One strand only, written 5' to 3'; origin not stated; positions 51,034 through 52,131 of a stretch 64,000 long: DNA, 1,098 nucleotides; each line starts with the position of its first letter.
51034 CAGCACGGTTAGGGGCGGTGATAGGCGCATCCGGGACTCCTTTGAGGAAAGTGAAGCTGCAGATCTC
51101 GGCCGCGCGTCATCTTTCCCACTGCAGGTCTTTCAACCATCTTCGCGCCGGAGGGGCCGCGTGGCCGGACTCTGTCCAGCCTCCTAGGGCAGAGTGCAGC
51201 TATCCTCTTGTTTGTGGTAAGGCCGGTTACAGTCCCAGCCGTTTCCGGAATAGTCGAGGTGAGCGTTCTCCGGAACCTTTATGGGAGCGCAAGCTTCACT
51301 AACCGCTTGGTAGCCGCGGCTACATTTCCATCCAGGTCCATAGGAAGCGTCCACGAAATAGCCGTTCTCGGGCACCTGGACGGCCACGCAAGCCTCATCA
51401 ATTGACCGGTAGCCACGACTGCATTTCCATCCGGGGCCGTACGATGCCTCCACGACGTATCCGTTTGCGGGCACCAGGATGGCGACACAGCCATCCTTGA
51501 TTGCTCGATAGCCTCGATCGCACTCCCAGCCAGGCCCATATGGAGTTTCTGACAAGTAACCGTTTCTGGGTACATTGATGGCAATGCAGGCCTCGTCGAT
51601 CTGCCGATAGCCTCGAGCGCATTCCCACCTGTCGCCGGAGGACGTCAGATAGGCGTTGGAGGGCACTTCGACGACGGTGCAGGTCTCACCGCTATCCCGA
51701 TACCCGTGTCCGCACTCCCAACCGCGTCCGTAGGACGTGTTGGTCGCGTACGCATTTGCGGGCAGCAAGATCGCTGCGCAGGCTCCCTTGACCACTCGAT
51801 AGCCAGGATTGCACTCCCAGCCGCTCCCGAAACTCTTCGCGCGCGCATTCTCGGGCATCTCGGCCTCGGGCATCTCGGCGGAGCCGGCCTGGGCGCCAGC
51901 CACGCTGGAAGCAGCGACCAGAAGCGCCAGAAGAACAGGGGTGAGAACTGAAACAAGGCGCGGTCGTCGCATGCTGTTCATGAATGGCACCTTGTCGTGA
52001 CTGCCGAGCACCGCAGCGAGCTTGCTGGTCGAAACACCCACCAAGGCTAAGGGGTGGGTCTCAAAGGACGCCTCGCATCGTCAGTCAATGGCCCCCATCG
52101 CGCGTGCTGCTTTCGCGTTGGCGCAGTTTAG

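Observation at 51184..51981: Secreted cysteine-rich protein built from about 7 tandem 30-aa repeats (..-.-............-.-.)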

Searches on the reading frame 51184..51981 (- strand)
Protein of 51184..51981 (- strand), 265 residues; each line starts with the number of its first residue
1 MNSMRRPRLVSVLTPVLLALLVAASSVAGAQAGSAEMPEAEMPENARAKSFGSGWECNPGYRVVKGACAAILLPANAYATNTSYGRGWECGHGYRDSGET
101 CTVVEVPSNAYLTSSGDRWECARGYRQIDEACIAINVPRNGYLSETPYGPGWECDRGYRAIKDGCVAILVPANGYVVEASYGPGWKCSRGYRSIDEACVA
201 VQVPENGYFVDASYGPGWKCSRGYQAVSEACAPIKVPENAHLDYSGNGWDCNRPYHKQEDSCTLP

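Call 4: search_protein_families(library=pfam, proteins=[window:51187-51981:-], max_evalue=10)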
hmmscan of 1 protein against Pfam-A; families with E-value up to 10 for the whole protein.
window:51187-51981:- (265 aa): 3 families
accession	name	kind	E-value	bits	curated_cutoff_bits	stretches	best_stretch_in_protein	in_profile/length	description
PF15430.11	SVWC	-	0.0094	16.6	27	1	79-114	15-50/66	Single domain von Willebrand factor type C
PF23986.1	Pam3_gp59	-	0.08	13.8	27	1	98-136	20-58/76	Phage Pam3 gp59 related protein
PF12662.13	cEGF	-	3.7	7.9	26.6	0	56-62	5-11/24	Complement Clr-like EGF-like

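Call 5: search_protein_families(library=ncbifam, proteins=[window:51187-51981:-], max_evalue=10)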
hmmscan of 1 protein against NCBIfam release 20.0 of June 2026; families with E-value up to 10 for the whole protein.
window:51187-51981:- (265 aa): 2 families
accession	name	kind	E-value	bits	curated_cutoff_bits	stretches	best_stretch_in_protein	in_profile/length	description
NF041328.1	C_rich_MXAN6577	subfamily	0.0025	17.7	100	2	117-231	17-105/145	MXAN_6577-like cysteine-rich protein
TIGR03577.1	EF_0830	hypoth_equivalog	0.15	12.2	141.1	0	179-202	64-87/115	conserved hypothetical protein EF_0830/AHA_3911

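Call 9: find_homologous_proteins(query=window:51187-51981:-)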
Query window:51187-51981:- (265 aa): 402 proteins with E <= 0.001 among 2063 candidates; the best 120 are listed.
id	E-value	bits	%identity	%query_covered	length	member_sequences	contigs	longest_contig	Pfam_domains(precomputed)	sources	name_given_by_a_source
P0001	9.1e-106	371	52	88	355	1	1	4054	-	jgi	jgi:hypothetical protein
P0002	4.9e-103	362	58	100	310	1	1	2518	-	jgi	jgi:hypothetical protein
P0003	3.0e-102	360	45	86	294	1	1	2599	-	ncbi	-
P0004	1.5e-100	354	50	100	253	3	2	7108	-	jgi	jgi:hypothetical protein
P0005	9.9e-100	351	58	94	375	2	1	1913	PF12946.14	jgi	jgi:hypothetical protein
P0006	1.2e-97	345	52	75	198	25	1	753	PF12946.14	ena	-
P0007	9.9e-94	332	48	100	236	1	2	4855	-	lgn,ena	-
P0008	2.0e-92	327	54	99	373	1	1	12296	-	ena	-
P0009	3.1e-91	324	46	94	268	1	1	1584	-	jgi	jgi:hypothetical protein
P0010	1.5e-90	321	58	61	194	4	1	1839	PF12946.14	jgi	jgi:hypothetical protein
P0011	2.3e-90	321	53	99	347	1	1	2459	PF12946.14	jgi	jgi:hypothetical protein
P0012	8.3e-90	319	48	84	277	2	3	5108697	-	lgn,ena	-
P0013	1.1e-87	312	52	61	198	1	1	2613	-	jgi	jgi:hypothetical protein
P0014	2.8e-87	311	50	98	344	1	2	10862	PF00076.29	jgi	-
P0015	3.6e-87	310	53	100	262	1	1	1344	-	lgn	-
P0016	3.8e-87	310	47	88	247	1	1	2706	PF12946.14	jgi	jgi:hypothetical protein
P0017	5.3e-87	310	51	99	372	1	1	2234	PF12946.14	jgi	jgi:hypothetical protein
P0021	4.6e-86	307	50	97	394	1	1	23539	PF12946.14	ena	-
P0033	1.4e-82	295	48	97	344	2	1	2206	PF00076.29,PF12946.14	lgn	-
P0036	3.0e-82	294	50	96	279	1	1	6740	-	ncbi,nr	ncbi:hypothetical protein Q8W33_20125 [Shimia thalassica]|nr:hypothetical protein [Shimia thalassica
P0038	4.1e-82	294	50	96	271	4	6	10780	PF12946.14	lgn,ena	-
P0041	1.9e-81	291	50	94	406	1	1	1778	PF12946.14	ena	-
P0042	2.2e-81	291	52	60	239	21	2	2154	PF12946.14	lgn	-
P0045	3.1e-81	291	53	88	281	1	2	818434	-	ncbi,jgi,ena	jgi:hypothetical protein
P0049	1.0e-79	286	50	100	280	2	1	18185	PF12946.14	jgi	jgi:hypothetical protein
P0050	1.7e-79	285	44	74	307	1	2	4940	PF12946.14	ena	-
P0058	1.2e-78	282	49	97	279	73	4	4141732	-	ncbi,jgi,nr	ncbi:hypothetical protein N1037_11900 [Phaeobacter sp. G2]|jgi:hypothetical protein|nr:hypothetical 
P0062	1.0e-77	279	47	100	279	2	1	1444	PF12946.14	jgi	-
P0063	1.2e-77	279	44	85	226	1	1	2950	PF12946.14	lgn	-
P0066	3.4e-77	277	50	93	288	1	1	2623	PF12946.14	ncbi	-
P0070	8.0e-77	276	48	96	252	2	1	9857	-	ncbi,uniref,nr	ncbi:hypothetical protein [uncultured Roseobacter sp.]|uniref:hypothetical protein n=1 Tax=unculture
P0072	2.1e-76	275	48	86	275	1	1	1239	PF12946.14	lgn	-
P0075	9.5e-76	273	46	73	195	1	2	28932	PF12946.14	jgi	-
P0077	1.3e-75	272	47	95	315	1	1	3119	PF12946.14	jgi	-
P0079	1.8e-75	272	49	87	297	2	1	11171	PF12946.14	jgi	jgi:hypothetical protein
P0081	2.5e-75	271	43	99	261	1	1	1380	PF12946.14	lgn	-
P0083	3.5e-75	271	45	97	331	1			PF12946.14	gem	-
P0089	2.1e-74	268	38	99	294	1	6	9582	PF12946.14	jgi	jgi:hypothetical protein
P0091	2.4e-74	268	52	61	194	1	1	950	PF12946.14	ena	-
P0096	7.7e-74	266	49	85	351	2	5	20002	PF12946.14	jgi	jgi:hypothetical protein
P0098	1.3e-73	266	47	96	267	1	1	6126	PF12946.14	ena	-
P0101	4.4e-73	264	45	85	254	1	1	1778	PF12946.14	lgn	-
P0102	5.4e-73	264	44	100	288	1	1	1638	PF12946.14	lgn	-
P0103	6.6e-73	263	45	99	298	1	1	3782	PF12946.14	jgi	jgi:hypothetical protein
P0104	1.1e-72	263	43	97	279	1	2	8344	PF12946.14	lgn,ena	-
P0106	1.5e-72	262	46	94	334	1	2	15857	PF12946.14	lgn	-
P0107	1.7e-72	262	43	98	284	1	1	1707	PF12946.14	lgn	-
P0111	7.2e-72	260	47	97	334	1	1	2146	PF12946.14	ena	-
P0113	9.8e-72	260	43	97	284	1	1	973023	-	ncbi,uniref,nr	ncbi:hypothetical protein [Paramylibacter ulvae]|uniref:hypothetical protein n=1 Tax=Paramylibacter 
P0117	1.9e-71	259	46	97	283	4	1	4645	PF12946.14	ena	-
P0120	3.4e-71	258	47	88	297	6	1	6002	PF12946.14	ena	-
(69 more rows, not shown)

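Call 10: search_solved_structures(query=window:51187-51981:-, max_evalue=10)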
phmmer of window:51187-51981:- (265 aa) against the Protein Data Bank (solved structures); distinct sequences matched with E-value up to 10: 1.
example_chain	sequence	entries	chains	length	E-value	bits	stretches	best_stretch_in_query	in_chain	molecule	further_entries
6gcs_8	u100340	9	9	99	0.13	14.5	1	65-106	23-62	NB8M SUBUNIT | Subunit NB8M of NADH:Ubiquinone Oxidoreductase (Complex I)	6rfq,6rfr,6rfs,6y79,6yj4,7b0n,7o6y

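Call 20: find_encoding_contigs(protein=window:51184-51981:-, flank=8000, max_places=4)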
Protein window:51184-51981:- (265 aa): no gene with exactly this product is on record in the collection.

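Call 21: find_encoding_contigs(protein=P0012, flank=8000, max_places=3)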
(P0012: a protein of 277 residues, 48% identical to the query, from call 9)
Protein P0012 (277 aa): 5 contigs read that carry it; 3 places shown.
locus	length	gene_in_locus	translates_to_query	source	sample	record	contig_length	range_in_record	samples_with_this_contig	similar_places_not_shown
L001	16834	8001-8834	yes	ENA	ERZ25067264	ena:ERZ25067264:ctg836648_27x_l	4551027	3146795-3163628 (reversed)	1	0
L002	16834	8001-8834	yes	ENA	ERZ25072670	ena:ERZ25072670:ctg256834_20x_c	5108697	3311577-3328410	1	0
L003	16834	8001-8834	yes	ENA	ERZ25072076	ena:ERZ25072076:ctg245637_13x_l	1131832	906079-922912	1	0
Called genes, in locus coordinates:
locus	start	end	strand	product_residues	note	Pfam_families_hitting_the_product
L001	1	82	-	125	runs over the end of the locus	PF00584:SecE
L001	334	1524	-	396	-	PF00009:GTP_EFTU, PF03144:GTP_EFTU_D2, PF03143:GTP_EFTU_D3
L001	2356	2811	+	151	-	PF00202:Aminotran_3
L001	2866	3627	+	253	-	PF02544:Steroid_dh, PF06966:DUF1295 (weak)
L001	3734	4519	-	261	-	PF00753:Lactamase_B, PF16123:HAGH_C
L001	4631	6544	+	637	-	PF02824:TGS, PF07973:tRNA_SAD, PF00587:tRNA-synt_2b, PF03129:HGTP_anticodon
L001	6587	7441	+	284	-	PF01557:FAA_hydrolase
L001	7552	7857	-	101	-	PF00076:RRM_1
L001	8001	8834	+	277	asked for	-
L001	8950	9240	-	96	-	-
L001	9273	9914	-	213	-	PF01171:ATP_bind_3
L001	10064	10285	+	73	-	-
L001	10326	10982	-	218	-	PF04493:Endonuclease_5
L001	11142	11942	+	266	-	PF00497:SBP_bac_3, PF10613:Lig_chan-Glu_bd (faint)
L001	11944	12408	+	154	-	-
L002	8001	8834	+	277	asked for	-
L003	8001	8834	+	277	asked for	-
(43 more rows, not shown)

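Call 22: find_encoding_contigs(protein=P0058, flank=8000, max_places=3)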
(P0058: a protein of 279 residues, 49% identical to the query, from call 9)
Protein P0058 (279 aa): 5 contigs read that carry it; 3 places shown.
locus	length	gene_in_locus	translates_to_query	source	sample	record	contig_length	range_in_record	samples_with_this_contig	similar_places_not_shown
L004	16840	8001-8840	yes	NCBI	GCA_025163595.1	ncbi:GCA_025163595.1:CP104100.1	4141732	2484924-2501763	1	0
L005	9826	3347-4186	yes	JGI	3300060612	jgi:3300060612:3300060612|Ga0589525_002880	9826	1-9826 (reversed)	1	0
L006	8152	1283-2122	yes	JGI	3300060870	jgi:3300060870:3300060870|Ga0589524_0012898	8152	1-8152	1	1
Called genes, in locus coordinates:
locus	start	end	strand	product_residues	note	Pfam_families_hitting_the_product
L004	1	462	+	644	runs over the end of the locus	-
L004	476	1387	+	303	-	-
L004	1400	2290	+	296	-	-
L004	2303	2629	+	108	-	-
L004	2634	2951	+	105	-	-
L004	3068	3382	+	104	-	PF16083:Phage_holin_3_3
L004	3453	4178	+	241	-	PF25612:DUF7940, PF00959:Phage_lysozyme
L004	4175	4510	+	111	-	-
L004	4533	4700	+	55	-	-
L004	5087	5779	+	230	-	-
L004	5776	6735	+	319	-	-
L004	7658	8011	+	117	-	-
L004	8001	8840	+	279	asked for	-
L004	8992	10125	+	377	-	PF17396:DUF1611_N, PF07755:DUF1611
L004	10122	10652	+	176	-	PF01168:Ala_racemase_N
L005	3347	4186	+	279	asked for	-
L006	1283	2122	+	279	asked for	-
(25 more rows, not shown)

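Call 23: predict_structure(alignment_id=A1)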
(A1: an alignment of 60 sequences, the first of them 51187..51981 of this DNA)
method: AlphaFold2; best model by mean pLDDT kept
length: 265 residues; sequences in the alignment: 60
mean_pLDDT: 88.9   pTM: 0.61
mean pLDDT of the five models: 88.9, 88.8, 88.5, 88.4, 87.9
residues with pLDDT >= 90: 195; 70-90: 38; 50-70: 25; < 50: 7
segments of 3 or more residues with pLDDT < 50: 32-34
pLDDT, mean of each block of 10 residues (from residue 1): 54 70 62 54 91 89 91 94 87 97 98 96 94 96 90 94 96 93 93 95 97 90 97 98 97 96 94
secondary structure, 60 per line:
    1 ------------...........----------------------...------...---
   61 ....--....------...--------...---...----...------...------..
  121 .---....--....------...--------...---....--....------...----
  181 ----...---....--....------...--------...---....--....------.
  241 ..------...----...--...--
elements in order: H13-23 E46-48 E55-57 E61-64 E67-70 E77-79 E88-90 E94-96 E101-103 E110-112 E119-121 E125-128 E131-134 E141-143 E152-154 E158-161 E164-167 E174-176 E185-187 E191-194 E197-200 E207-209 E218-220 E224-227 E230-233 E240-242 E249-251 E256-258 E261-263

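Call 25: find_related_loci(query=A1, collection=genome_contigs, flank=8000)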
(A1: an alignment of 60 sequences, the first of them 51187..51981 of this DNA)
Query A1 (265 aa) in genome_contigs; peptide patterns used: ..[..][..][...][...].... (x = any residue, [..] = any of these).
470 stretches matched a pattern; 454 encode a relative of the query (tblastn E <= 1e-3); the best 80 are kept; 80 distinct loci.
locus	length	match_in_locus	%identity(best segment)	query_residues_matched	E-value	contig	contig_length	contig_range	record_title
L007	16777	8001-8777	58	3-262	6e-99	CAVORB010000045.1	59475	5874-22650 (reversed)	MAG: uncultured Gammaproteobacteria bacterium isolate MFD09964.bin.2.71 genome assembly, contig: contig_9225, whole geno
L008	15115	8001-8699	61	34-265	1e-98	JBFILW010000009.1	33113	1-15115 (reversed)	MAG: Gemmatimonadota bacterium isolate Mix_sand12.2021.10.D.86 k141_1303226_length_33113_cov_11.6414, whole genome shotg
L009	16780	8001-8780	55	1-265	7e-97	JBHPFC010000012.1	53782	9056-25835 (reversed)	Pseudomonadota bacterium isolate SAG AM-311-I13 NODE_12_length_53782_cov_25.697433, whole genome shotgun sequence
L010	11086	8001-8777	56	8-265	2e-96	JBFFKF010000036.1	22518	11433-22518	MAG: Woeseiaceae bacterium isolate Mix_mud17.2022.03.62 k141_3186589_length_22518_cov_12.5561, whole genome shotgun sequ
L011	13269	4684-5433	56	9-265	2e-94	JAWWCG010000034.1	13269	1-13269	MAG: Kiloniellales bacterium isolate HN17.bin.4 k141_814819_length_13269_cov_16.5750, whole genome shotgun sequence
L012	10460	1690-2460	53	8-264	4e-92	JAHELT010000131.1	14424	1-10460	MAG: Chromatiales bacterium isolate Ww634 NODE_12859_length_14424_cov_2.976858, whole genome shotgun sequence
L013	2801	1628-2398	52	3-264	8e-94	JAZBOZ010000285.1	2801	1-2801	MAG: Halieaceae bacterium isolate bin.517 k117_8930372, whole genome shotgun sequence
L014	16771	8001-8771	53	4-264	2e-91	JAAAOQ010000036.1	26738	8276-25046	MAG: Gammaproteobacteria bacterium isolate GSL.Bin27 NODE_1001_length_26738_cov_0.364166, whole genome shotgun sequence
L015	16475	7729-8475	51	18-265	1e-90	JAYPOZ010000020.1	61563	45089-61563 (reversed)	MAG: Rickettsiales bacterium isolate 139572_S173_metabat_bins_sens.tsv.117_sub NODE_381_length_61563_cov_6.783963, whole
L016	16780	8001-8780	50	1-265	3e-90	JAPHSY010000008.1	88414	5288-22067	MAG: Magnetovibrio sp. isolate N3S-Bin_6 c_000000231155, whole genome shotgun sequence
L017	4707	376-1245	47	1-264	4e-90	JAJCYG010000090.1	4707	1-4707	MAG: Actinomycetes bacterium isolate OFTM219 OFTM219_89, whole genome shotgun sequence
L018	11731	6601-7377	50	2-265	5e-90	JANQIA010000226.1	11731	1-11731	MAG: Rhodovibrionaceae bacterium isolate PL24a_bin.31 k99_4468649, whole genome shotgun sequence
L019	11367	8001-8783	52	1-265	2e-89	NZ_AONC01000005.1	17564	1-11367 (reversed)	Imhoffiella purpurea strain AK35 contig5, whole genome shotgun sequence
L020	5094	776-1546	50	4-264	2e-89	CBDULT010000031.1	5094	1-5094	MAG TPA_asm: uncultured Thalassospiraceae bacterium isolate SRR22808124_binner12_Refined_92 genome assembly, contig: ERZ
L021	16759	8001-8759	51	2-264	2e-89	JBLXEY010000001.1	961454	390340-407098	MAG: Rhodospirillales bacterium isolate ET02-02 T02maxbin_out.002RE.5K@1, whole genome shotgun sequence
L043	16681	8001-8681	55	31-264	1e-83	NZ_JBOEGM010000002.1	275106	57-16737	MAG: Pelagimonas sp. isolate PBSAalp3 PBSA13b_contig_39, whole genome shotgun sequence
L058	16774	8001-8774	50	10-264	2e-81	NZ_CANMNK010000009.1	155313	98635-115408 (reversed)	Uncultured Roseobacter sp. isolate 908.fasta NODE_9, whole genome shotgun sequence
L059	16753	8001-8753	47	5-264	2e-81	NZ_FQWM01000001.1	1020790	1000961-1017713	Cognatishimia maritima strain DSM 28223, whole genome shotgun sequence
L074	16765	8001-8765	49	7-264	1e-80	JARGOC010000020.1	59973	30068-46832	MAG: Roseovarius sp. isolate bin_ce_oilr1.024 NODE_466_length_59973_cov_9.511633, whole genome shotgun sequence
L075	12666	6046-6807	49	12-264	2e-80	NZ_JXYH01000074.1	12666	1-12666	Aestuariivita boseongensis strain BS-B2 contig74, whole genome shotgun sequence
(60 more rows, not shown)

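Call 41: fold_search(model_id=the predicted structure, library=pdb)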
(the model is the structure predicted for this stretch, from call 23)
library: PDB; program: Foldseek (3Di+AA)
matches with E <= 10: 285; with E <= 0.001: 0
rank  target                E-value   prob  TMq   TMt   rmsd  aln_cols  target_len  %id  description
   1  9oz8_B                1.1e-03  0.44  0.12  0.06  23.9       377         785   14  Cryo-EM structure of chicken NEL dimer bound with one human NICOL. (released 2026-02-25)
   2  9oz8_C                2.4e-03  0.72  0.15  0.08  20.7       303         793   15  Cryo-EM structure of chicken NEL dimer bound with one human NICOL. (released 2026-02-25)
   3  6pog_B                2.8e-03  0.80  0.17  0.19  20.1       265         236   16  Crystal structure of the NELL2 EGF1-6-Robo3 FN1 complex (released 2020-05-06)
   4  8zui_D                8.1e-03  0.96  0.21  0.31   8.6       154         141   12  Binary cluster of TNF-TNFR1 ectodomain complex (released 2025-06-11)
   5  8vy2_A                9.5e-03  0.85  0.23  0.07  17.9       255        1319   14  Structure of mCELSR1 extracellular region containing CADH9-GAIN domains (released 2025-05-07)
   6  1z1y_A                1.2e-02  0.72  0.13  0.17  19.9       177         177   14  Crystal structure of Methylated Pvs25, an ookinete protein from Plasmodium vivax (released 2005-12-06)
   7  6b0a_A                1.8e-02  0.69  0.13  0.18  20.2       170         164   13  Crystal structure of Pfs25 in complex with the transmission blocking antibody 1269 (released 2017-11-15)
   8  7pfp_A                1.9e-02  0.66  0.16  0.10  10.4       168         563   19  Full-length cryo-EM structure of the native human uromodulin (UMOD)/Tamm-Horsfall protein (THP) filament (released 2022-03-16)
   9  1ncf_B                2.2e-02  0.85  0.20  0.29   8.7       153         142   14  A NEW PARADIGM FOR TUMOR NECROSIS FACTOR SIGNALLING (released 1995-12-07)
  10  7kp7_E                2.4e-02  0.85  0.21  0.31   8.6       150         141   10  asymmetric mTNF-alpha hTNFR1 complex (released 2021-01-13)
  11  7kp7_D                2.4e-02  0.80  0.19  0.28   8.8       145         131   11  asymmetric mTNF-alpha hTNFR1 complex (released 2021-01-13)
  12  6b08_A                2.4e-02  0.66  0.13  0.18  20.9       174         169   14  Crystal structure of Pfs25 in complex with the transmission blocking antibody 1276 (released 2017-11-15)
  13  6phf_E                2.5e-02  0.47  0.12  0.18  23.4       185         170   16  Pfs25 in complex with the human transmission blocking antibody 2587 (released 2019-10-02)
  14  7kp7_F                2.6e-02  0.85  0.22  0.32   8.5       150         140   11  asymmetric mTNF-alpha hTNFR1 complex (released 2021-01-13)
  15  8ezl_A                2.6e-02  0.38  0.12  0.16  19.9       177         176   13  Pfs25 in complex with transmission-reducing antibody AS01-50 (released 2023-08-16)
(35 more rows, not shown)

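Call 51: search_protein_representatives(alignment_id=A1)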
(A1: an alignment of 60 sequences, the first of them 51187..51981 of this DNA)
Query: 60 sequences, 308 profile positions. Proteins with E-value up to 0.001 (for the whole library): 1987; up to 1e-10: 1397; up to 1e-30: 543. The best 150 are listed.
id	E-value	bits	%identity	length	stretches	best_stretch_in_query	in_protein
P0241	7.6e-142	488.3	-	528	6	126-307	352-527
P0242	2.9e-121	420.7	-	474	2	95-307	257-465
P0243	1.5e-119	415.1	-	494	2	125-306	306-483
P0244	8.4e-115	399.5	-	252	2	51-222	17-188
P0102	1.4e-114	398.7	-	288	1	48-307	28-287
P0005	5.3e-112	390.3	-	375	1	38-306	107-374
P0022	8.3e-111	386.3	-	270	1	57-307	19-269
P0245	5.0e-109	380.5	-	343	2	139-301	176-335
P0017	8.8e-109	379.7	-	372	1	39-306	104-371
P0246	1.2e-107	376.0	-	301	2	48-240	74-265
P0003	1.9e-106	372.0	-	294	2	55-217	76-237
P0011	3.7e-106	371.1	-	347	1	37-306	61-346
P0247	2.5e-105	368.3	-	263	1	59-307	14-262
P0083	3.1e-105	368.0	-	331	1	37-307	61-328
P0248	2.2e-104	365.2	-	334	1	37-307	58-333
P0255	3.8e-96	338.2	-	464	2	114-294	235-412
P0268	2.5e-87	309.2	-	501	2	137-274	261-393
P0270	9.2e-85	300.8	-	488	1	27-306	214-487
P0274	4.1e-83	295.4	-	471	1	55-306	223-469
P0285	1.6e-80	286.8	-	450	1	48-306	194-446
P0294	2.1e-78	279.9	-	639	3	80-300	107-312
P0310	1.0e-73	264.5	-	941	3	81-306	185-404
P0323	7.1e-70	251.9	-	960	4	80-301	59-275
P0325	2.2e-69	250.3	-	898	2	126-305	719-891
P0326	2.4e-69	250.2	-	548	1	76-305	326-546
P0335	8.8e-68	245.0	-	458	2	139-282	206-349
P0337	1.4e-67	244.4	-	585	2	64-305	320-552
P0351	4.1e-64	233.0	-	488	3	82-305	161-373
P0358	9.3e-63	228.5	-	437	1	97-306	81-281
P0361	2.1e-62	227.4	-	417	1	79-305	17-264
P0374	1.4e-59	218.1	-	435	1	54-305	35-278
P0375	1.4e-59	218.0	-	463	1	38-305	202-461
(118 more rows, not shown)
